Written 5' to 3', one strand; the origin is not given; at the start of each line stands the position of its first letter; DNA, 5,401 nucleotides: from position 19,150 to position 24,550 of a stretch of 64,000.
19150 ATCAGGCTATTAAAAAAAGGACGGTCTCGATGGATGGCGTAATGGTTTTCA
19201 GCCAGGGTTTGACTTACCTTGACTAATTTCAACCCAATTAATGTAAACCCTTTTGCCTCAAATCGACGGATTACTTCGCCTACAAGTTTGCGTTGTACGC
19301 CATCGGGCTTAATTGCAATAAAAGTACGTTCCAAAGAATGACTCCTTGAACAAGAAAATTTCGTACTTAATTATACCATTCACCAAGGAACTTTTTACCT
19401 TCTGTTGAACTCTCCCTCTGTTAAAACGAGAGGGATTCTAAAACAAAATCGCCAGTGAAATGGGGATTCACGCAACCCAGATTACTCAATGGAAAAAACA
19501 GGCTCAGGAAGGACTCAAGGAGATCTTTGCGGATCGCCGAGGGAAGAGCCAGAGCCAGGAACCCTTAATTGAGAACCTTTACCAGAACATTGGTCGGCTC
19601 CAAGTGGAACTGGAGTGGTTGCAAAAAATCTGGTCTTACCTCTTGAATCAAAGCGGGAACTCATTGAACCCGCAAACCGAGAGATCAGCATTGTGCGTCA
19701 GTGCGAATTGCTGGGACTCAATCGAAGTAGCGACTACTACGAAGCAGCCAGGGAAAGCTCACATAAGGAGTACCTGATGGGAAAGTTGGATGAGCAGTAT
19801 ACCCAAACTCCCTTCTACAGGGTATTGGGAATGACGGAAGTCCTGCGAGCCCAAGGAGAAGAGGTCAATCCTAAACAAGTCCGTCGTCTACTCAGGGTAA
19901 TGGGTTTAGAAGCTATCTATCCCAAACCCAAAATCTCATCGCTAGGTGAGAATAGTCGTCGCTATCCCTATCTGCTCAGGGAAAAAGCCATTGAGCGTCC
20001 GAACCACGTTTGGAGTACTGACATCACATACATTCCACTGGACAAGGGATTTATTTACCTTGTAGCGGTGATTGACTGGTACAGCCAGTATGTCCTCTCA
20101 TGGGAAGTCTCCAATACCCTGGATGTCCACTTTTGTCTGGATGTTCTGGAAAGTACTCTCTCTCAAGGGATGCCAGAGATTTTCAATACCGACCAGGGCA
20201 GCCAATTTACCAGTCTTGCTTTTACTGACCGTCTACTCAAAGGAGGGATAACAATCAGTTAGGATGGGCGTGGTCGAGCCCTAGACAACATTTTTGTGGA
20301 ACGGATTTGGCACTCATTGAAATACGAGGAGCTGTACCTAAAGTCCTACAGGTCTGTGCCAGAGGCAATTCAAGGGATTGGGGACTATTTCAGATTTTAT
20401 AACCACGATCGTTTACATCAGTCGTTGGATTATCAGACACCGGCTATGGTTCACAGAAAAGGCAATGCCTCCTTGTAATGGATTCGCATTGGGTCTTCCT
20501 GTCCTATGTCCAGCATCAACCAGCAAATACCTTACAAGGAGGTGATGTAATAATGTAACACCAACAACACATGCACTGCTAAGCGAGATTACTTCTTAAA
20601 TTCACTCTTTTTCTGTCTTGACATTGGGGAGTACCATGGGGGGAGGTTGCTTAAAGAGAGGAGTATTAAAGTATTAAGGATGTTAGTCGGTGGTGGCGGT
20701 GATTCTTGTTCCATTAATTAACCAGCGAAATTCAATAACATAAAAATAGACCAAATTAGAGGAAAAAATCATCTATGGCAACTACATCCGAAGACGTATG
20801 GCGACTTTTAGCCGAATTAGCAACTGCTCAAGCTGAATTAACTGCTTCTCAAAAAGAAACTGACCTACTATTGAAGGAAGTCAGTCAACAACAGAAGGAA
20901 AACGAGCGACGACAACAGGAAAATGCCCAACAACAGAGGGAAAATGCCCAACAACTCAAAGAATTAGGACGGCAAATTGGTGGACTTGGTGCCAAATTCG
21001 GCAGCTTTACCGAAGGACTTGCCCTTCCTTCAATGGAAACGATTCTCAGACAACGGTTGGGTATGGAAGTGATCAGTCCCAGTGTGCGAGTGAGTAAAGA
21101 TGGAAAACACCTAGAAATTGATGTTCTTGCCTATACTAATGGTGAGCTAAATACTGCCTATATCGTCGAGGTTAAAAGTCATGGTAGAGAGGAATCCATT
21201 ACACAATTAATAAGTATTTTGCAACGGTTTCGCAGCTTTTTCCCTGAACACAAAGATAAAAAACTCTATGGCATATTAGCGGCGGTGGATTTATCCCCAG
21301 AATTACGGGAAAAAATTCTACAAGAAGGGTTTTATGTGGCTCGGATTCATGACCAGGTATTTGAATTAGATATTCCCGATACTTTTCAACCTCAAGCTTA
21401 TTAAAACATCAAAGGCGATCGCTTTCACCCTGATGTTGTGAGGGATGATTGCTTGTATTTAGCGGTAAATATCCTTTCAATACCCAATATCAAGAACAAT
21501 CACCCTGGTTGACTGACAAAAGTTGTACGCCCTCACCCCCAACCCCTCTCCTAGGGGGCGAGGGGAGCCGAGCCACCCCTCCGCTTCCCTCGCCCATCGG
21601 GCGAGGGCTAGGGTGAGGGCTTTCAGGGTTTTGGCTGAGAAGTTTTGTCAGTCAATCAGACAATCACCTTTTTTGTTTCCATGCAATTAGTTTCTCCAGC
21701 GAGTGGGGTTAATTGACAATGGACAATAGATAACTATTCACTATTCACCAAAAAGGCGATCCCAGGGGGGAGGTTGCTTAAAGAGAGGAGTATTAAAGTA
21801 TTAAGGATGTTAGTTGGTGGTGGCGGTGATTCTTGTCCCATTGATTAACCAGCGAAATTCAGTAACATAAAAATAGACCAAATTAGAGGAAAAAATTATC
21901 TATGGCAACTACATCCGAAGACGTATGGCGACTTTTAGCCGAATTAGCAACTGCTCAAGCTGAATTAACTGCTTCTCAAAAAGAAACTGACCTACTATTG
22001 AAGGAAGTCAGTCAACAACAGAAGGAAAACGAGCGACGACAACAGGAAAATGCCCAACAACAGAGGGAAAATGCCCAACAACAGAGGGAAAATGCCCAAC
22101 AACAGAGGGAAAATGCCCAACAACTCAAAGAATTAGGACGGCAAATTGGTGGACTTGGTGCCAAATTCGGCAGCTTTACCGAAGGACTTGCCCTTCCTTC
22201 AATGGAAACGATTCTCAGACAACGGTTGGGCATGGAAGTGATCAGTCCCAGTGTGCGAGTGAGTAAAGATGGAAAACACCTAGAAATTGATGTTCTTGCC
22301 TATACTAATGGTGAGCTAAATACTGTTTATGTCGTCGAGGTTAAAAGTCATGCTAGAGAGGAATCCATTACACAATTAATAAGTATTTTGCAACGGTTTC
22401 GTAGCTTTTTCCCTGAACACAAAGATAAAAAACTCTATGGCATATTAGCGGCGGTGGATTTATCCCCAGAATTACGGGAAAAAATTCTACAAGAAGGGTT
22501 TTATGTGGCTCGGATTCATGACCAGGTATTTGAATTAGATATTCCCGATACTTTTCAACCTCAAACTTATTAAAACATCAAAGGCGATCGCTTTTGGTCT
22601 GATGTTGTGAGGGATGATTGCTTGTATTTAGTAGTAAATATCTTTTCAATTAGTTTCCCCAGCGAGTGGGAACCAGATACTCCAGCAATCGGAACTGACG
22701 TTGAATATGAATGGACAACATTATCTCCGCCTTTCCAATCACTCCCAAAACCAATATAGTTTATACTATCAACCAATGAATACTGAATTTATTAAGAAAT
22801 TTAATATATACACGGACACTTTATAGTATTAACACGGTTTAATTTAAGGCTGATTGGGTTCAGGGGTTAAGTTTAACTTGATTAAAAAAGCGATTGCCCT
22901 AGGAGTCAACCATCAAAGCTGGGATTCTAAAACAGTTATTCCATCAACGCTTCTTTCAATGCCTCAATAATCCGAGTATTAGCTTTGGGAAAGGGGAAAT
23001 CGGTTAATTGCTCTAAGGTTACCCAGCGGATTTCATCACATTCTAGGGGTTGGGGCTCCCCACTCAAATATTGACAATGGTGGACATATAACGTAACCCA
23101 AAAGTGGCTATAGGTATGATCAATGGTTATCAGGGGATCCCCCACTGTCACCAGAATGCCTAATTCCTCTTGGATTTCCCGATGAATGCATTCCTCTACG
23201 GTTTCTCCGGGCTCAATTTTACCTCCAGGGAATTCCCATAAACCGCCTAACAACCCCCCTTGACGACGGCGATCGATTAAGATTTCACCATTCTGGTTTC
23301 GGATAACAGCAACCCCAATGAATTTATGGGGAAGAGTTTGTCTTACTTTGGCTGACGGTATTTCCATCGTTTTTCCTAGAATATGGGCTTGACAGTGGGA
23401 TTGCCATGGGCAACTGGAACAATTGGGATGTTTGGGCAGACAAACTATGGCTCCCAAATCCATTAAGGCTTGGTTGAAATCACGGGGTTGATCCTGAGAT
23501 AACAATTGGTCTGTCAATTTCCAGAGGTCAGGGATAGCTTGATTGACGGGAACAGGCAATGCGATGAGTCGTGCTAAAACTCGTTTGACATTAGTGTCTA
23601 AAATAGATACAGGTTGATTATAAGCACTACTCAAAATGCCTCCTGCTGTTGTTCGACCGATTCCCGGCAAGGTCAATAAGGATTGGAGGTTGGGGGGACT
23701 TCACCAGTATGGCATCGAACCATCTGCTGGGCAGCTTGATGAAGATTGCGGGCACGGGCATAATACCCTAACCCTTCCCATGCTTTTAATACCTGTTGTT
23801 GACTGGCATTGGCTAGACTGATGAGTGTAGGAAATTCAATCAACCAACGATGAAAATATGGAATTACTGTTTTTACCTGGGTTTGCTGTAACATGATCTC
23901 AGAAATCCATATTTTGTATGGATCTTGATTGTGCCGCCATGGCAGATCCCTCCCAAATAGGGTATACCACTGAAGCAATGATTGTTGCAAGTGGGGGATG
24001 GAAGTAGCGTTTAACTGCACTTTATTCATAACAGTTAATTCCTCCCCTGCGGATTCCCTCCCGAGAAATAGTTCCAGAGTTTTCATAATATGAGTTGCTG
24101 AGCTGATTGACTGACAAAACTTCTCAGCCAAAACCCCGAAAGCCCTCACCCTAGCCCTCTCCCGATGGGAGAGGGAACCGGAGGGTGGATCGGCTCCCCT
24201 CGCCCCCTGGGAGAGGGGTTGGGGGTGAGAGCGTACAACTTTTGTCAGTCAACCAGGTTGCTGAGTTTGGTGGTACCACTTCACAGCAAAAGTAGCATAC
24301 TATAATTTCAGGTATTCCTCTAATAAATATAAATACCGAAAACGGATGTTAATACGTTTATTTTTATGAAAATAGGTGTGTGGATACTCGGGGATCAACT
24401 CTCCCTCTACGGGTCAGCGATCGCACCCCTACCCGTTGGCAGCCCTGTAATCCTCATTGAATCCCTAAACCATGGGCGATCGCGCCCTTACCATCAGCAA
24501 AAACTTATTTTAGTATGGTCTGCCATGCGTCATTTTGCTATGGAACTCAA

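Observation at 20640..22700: Recent tandem duplication of a coiled-coil plus Hjc-like PD-(D/E)xK nuclease-fold gene, next to IS and MITE debris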

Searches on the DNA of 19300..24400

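Call 35: search_rna_families(source=window, start=19300, end=24400, threshold=evalue, max_evalue=1)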
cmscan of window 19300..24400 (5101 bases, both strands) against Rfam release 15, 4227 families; matches with E-value up to 1: 2.
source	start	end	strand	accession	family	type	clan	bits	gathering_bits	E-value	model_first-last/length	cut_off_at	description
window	24135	24239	-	RF00767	mir-150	Gene; miRNA;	-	26.2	55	0.043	1-82/82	no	mir-150 microRNA precursor family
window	21549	21603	+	RF01918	mir-1249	Gene; miRNA;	-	22.4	83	0.32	1-75/75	no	mir-1249 microRNA precursor family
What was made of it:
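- Tried and rejected: Rfam scan of 19300-24400 gave only two sub-threshold miRNA-model hits on the MITE hairpins (call 35).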

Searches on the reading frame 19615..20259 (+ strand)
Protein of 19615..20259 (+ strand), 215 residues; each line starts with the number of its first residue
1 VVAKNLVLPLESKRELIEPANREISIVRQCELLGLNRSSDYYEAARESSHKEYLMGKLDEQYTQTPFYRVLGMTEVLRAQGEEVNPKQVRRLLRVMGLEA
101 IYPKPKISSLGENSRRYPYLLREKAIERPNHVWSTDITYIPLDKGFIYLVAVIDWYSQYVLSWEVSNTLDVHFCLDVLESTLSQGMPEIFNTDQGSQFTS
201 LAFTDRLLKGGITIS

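Call 17: search_protein_families(library=pfam, proteins=[window:19615-20259:+], max_evalue=0.001)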
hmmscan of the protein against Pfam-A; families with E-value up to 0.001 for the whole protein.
window:19615-20259:+ (215 aa): 2 families
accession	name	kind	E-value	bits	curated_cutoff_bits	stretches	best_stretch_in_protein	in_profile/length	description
PF00665.32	rve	-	4.6e-20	72.2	32.6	1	127-214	2-94/102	Integrase core domain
PF13276.12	HTH_21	-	3.4e-07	30.8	28.1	1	54-106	6-60/60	HTH-like domain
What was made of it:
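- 19460..20478 (+): IS3-family transposase remnant: truncated OrfA-like 19460-19777, OrfB 19615-20262 ending at an in-frame stop, C-terminal fragment 20296-20478. rve and HTH_21 domains (call 17).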
